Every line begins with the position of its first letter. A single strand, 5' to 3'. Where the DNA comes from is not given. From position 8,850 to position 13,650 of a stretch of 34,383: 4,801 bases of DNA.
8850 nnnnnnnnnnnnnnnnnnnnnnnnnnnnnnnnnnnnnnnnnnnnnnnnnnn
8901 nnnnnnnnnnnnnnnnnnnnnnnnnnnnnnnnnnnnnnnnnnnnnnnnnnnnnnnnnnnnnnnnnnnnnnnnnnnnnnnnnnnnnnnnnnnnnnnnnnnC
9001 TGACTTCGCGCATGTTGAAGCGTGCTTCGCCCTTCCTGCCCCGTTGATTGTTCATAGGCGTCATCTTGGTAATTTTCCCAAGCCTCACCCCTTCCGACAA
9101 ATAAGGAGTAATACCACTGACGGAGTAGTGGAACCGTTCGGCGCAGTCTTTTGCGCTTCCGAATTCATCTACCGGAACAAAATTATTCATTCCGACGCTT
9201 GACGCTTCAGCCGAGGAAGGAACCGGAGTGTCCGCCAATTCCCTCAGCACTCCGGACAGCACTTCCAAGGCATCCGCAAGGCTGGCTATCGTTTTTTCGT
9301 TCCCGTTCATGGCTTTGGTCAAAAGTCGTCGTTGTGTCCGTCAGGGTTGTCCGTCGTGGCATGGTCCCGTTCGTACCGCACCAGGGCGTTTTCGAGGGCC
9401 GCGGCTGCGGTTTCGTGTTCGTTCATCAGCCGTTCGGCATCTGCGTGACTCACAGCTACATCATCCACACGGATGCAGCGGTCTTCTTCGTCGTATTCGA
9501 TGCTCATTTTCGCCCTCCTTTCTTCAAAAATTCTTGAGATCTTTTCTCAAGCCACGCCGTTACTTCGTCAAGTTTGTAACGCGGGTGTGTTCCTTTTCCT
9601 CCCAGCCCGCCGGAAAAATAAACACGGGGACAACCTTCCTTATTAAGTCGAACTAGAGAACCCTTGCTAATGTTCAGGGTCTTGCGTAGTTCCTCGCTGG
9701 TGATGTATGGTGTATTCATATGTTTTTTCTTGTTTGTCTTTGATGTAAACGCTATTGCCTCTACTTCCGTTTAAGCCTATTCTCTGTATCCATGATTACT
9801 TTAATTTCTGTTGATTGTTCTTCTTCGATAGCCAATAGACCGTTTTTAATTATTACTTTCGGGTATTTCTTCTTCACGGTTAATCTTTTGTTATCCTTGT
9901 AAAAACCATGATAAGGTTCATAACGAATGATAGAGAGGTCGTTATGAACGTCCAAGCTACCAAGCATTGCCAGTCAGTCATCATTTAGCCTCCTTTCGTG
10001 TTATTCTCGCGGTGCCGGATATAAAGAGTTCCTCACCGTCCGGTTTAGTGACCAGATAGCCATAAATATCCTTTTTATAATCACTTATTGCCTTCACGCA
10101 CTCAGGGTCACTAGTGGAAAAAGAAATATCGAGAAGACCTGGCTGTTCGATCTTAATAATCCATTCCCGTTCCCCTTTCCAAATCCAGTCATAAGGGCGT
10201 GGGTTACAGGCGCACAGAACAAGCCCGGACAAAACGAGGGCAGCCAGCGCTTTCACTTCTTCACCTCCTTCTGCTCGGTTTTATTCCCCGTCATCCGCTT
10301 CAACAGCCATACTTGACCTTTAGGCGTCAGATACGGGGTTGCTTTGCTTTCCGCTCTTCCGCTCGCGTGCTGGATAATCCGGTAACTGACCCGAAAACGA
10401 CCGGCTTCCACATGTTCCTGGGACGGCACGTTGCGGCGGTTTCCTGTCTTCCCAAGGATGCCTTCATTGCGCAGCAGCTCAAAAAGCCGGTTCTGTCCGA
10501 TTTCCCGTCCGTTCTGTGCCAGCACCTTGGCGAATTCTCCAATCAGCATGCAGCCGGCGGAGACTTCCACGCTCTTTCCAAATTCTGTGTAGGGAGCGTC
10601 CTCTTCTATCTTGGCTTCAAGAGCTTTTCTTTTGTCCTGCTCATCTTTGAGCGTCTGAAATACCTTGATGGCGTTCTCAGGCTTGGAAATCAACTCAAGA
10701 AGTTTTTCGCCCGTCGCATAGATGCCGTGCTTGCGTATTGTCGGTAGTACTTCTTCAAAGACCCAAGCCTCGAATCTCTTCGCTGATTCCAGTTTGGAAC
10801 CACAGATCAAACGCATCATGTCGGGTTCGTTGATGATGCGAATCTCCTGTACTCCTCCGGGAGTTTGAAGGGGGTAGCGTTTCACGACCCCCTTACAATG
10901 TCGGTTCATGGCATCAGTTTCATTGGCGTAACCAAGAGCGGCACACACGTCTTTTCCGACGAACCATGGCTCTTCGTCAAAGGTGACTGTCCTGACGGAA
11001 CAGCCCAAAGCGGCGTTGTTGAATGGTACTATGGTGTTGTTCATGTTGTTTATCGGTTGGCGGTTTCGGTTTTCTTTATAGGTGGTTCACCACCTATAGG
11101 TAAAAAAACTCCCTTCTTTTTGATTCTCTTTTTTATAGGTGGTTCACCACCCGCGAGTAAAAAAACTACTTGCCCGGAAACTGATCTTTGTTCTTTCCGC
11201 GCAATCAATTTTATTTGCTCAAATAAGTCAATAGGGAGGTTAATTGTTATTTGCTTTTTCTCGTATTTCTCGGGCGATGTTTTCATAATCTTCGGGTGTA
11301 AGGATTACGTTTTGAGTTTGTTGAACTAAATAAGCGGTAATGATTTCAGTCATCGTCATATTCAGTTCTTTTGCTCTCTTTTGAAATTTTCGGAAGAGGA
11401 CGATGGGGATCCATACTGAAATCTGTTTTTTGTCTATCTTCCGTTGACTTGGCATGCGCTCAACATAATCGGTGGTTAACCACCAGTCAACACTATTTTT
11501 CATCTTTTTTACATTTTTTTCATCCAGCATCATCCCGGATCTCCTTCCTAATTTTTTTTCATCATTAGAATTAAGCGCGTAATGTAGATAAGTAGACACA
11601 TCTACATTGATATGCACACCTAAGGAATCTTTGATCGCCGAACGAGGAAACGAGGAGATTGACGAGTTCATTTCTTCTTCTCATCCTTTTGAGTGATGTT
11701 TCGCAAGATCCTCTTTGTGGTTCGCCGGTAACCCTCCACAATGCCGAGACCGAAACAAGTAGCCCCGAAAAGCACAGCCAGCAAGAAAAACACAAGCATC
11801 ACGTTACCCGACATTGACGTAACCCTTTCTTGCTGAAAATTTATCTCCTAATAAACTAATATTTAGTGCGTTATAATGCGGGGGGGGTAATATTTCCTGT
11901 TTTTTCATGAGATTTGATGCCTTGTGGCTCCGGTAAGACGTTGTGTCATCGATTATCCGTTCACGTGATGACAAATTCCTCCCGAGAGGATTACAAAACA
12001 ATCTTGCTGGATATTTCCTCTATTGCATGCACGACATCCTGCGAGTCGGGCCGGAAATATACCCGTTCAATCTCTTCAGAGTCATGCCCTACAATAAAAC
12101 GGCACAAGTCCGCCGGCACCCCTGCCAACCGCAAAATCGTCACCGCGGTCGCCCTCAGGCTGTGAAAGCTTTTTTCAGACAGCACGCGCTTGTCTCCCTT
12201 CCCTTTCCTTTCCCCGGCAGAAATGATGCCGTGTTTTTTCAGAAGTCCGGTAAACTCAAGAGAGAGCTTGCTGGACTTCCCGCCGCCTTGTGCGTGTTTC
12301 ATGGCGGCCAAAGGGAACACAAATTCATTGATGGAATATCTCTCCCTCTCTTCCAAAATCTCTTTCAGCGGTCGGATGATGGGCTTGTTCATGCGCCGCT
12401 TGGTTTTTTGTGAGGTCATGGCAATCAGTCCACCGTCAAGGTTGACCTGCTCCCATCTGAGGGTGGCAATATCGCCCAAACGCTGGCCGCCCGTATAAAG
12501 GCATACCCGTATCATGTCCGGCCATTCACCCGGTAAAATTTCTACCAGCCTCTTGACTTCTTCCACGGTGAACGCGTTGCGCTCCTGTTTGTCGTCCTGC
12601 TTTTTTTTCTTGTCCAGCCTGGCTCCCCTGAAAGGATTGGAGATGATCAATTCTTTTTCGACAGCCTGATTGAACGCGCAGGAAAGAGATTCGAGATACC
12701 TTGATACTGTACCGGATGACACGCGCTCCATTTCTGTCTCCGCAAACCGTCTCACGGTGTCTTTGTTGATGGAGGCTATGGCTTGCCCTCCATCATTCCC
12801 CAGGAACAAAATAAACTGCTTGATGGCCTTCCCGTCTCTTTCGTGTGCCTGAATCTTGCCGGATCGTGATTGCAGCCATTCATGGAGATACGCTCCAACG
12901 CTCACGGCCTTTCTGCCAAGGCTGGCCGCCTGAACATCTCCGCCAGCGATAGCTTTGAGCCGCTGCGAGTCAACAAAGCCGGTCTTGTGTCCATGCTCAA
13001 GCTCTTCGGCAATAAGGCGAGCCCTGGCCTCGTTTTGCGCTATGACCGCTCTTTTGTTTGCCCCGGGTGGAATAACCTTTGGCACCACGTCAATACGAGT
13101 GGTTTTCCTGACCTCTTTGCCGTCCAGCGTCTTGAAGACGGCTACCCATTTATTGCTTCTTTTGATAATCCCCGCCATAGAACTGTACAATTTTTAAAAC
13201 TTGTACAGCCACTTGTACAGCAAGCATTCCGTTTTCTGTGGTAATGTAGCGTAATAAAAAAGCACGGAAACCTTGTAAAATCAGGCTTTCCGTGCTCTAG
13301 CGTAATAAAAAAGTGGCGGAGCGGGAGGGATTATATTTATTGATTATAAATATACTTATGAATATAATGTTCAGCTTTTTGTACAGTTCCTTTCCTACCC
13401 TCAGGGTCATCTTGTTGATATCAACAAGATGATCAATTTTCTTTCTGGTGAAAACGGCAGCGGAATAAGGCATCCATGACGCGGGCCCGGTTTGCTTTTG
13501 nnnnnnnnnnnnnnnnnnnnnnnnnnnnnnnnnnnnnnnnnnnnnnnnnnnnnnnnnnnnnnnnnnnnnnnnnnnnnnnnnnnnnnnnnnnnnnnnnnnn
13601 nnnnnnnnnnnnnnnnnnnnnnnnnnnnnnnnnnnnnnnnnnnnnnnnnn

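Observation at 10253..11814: P22 immI-like module: a small TM peptide, two ribbon-helix-helix proteins and a Bro-N antirepressor, with operator repeats written into coding sequence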

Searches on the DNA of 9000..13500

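Call 56: search_rna_families(source=window, start=9000, end=13500, threshold=evalue, max_evalue=1)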
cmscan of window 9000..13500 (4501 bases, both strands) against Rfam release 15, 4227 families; matches with E-value up to 1: 0.
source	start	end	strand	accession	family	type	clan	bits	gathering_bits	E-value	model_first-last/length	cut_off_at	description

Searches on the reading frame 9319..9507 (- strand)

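Call 6: search_protein_families(library=pfam, max_evalue=1, proteins=[window:9319-9507:-])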
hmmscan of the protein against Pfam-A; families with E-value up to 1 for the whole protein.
window:9319-9507:- (62 aa): 1 family
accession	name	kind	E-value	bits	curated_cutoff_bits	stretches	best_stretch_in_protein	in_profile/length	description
PF14703.12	PHM7_cyt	-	0.15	12.7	27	1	22-52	42-72/174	Cytosolic domain of 10TM putative phosphate transporter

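Call 17: search_protein_families(library=phrogs, max_evalue=0.001, proteins=[window:9319-9507:-])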
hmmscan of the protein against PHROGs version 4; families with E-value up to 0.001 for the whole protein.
window:9319-9507:- (62 aa): 0 families

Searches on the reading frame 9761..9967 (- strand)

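Call 6: search_protein_families(library=pfam, max_evalue=1, proteins=[window:9761-9967:-])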
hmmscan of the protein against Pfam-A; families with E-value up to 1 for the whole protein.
window:9761-9967:- (68 aa): 1 family
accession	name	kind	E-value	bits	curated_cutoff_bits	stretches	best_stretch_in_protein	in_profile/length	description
PF06691.16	DUF1189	-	0.11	12.4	28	1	30-65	58-98/244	Protein of unknown function (DUF1189)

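Call 17: search_protein_families(library=phrogs, max_evalue=0.001, proteins=[window:9761-9967:-])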
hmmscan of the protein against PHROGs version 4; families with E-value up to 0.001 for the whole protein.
window:9761-9967:- (68 aa): 0 families

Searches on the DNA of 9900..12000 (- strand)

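Call 10: search_dna_similar(query=window:9900-12000:-, collection=phages, mode=distant, max_rows=15)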
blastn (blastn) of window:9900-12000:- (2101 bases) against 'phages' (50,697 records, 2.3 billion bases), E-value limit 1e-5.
Records with a match: 2; places in all: 2; records where one place covers at least 80% of the query: 0.
Best place of each record, by identity: 90-95% 1; 60-80% 1.
By first word of the organism name: Akkermansia 1; Xylella 1.
By host as written in the record: Akkermansia muciniphila NBRC 114322 1; Xylella fastidiosa subsp. multiplex IVIA5901 1.
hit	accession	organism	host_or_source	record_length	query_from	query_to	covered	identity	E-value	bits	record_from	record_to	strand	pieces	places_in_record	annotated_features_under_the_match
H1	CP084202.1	Akkermansia phage DTMo-2021a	Akkermansia muciniphila NBRC 114322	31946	27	2017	58%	91.7%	0e+0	1730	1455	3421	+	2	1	record has no annotation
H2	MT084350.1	Xylella phage Xfas53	Xylella fastidiosa subsp. multiplex ...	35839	1035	1282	12%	68.3%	2e-13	84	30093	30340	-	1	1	antirepressor protein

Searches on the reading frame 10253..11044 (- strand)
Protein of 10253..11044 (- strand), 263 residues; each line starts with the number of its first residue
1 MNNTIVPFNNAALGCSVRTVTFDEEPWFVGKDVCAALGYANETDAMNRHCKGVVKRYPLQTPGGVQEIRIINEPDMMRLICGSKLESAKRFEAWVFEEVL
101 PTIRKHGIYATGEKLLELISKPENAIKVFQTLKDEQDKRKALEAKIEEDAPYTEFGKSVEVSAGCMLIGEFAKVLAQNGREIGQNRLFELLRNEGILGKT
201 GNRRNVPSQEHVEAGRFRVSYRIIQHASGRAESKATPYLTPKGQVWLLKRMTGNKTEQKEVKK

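Call 6: search_protein_families(library=pfam, max_evalue=1, proteins=[window:10253-11044:-])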
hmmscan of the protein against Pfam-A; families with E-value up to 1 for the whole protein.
window:10253-11044:- (263 aa): 2 families
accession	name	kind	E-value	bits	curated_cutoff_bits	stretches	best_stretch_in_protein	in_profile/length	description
PF03374.19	ANT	-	3.7e-27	95.2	25.3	1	143-252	1-106/108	Phage antirepressor protein KilAC domain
PF02498.22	Bro-N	-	2e-22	80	25.6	1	17-101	2-96/96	BRO family, N-terminal domain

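Call 17: search_protein_families(library=phrogs, max_evalue=0.001, proteins=[window:10253-11044:-])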
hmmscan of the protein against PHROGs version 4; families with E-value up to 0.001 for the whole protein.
window:10253-11044:- (263 aa): 15 families
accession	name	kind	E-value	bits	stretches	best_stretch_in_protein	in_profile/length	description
phrog_130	-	transcription regulation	9.4e-86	289.7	1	1-258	156-415/480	anti-repressor Ant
phrog_2899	-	transcription regulation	1.7e-42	146.9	1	1-149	3-148/263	anti-repressor Ant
phrog_463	-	transcription regulation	2.3e-35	123.3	1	2-147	2-148/250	anti-repressor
phrog_63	-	transcription regulation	9e-33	115.2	1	123-260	228-365/431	anti-repressor Ant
phrog_2593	-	transcription regulation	8.1e-28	98.8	1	15-149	30-173/255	anti-repressor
phrog_7940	-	unknown function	4.2e-27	96.3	1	15-146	12-145/252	-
phrog_9438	-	transcription regulation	2e-26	93.2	1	144-257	3-117/121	anti-repressor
phrog_245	-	transcription regulation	3.9e-26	93.3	1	4-173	42-212/319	anti-repressor Ant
phrog_5060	-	transcription regulation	1.6e-25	91.4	1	2-116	6-120/224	anti-repressor Ant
phrog_25722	-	unknown function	2.8e-21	76.9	1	17-111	16-110/150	-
phrog_2011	-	transcription regulation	3.7e-20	73.8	1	14-132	11-139/275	anti-repressor Ant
phrog_2977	-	transcription regulation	5.9e-18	66.1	1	8-86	67-148/150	anti-repressor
phrog_9976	-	transcription regulation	3.6e-17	63.8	1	16-132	10-127/188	anti-repressor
phrog_15968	-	transcription regulation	6.9e-06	27.2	1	187-256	1-71/73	anti-repressor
phrog_18707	-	transcription regulation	0.00058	21.1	0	47-69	9-31/61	anti-repressor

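Call 87: search_dna_similar(query=window:10253-11044:-, collection=phages, mode=protein, max_rows=25, rows=spread)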
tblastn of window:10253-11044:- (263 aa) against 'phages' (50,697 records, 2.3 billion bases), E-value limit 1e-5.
Records with a match: 1874; places in all: 1966; records where one place covers at least 80% of the query: 643.
Best place of each record, by identity: <60% 1874.
By first word of the organism name: Staphylococcus 361; Mycobacterium 285; Streptococcus 254; Escherichia 107; Vibrio 74; Paenibacillus 71; Stx2a-converting 51; Lactobacillus 46; Lactococcus 46; Bacteriophage 45; and 91 more.
By host as written in the record: - 253; Mycobacterium smegmatis mc2 155 188; Staphylococcus aureus 119; Paenibacillus larvae 38; Mycobacterium smegmatis mc#155 35; Escherichia coli 31; Pseudomonas aeruginosa 31; Gordonia terrae 3612 28; and 628 more.
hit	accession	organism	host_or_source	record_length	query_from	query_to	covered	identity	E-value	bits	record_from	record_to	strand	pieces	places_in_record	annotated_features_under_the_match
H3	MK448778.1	Streptococcus phage Javan493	Streptococcus pyogenes Manfredo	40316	14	251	90%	46.5%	4e-56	199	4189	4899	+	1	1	antirepressor protein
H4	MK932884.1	Bifidobacterium phage PMBT6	Bifidobacterium thermophilum MBT94004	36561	1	253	96%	36.2%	8e-38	146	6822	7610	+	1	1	antirepressor protein | hypothetical protein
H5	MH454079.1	Paenibacillus phage Jacopo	Paenibacillus larvae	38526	14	256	92%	35.2%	7e-41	155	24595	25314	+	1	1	KilAC domain antirepressor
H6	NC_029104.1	Brevibacillus phage Jimmer1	Brevibacillus laterosporus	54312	20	251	88%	32.9%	2e-34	136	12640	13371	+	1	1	anti-repressor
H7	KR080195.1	Mycobacterium phage Phayonce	Mycobacterium smegmatis mc2 155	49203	14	251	90%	31.0%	1e-17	88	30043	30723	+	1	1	36: antirepressor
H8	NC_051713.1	Mycobacterium phage SuperGrey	Mycobacterium smegmatis mc2 155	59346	5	254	95%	29.0%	8e-15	80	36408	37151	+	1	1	anti-repressor Ant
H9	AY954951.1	Staphylococcus phage 69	-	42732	17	252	90%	30.2%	2e-21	99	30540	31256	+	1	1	ORF016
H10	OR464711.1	Mycobacterium phage ridax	Mycolicibacterium smegmatis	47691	15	254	91%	29.1%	8e-15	79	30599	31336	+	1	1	Bro-N domain-containing protein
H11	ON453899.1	Clostridium phage Amboise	[Clostridium] innocuum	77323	8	254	94%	26.7%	2e-18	90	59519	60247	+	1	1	anti-repressor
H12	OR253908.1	Gordonia phage BearBQ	Gordonia terrae 3612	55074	2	175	66%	34.1%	6e-16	83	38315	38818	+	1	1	54: antirepressor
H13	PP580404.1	Vibrio phage vB_VpaM_XM1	Vibrio parahaemolyticus 1.1997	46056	3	148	56%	37.7%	3e-20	96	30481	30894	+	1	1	anti-repressor Ant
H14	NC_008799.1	Staphylococcus phage phiETA3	Staphylococcus aureus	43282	70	252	70%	28.4%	1e-9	64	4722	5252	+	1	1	anti-repressor Ant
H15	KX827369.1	Staphylococcus phage SpT152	Staphylococcus pseudintermedius strain ...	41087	17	146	49%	38.6%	8e-18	88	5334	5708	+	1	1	antirepressor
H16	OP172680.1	Bacteroides phage BK649P1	Bacteroides ovatus BSC649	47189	130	255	48%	37.5%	2e-16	84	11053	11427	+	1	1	hypothetical protein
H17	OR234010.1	Listeria phage LP-LmcIH1-9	Listeria monocytogenes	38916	132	251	46%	38.3%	2e-16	84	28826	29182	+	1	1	antirepressor protein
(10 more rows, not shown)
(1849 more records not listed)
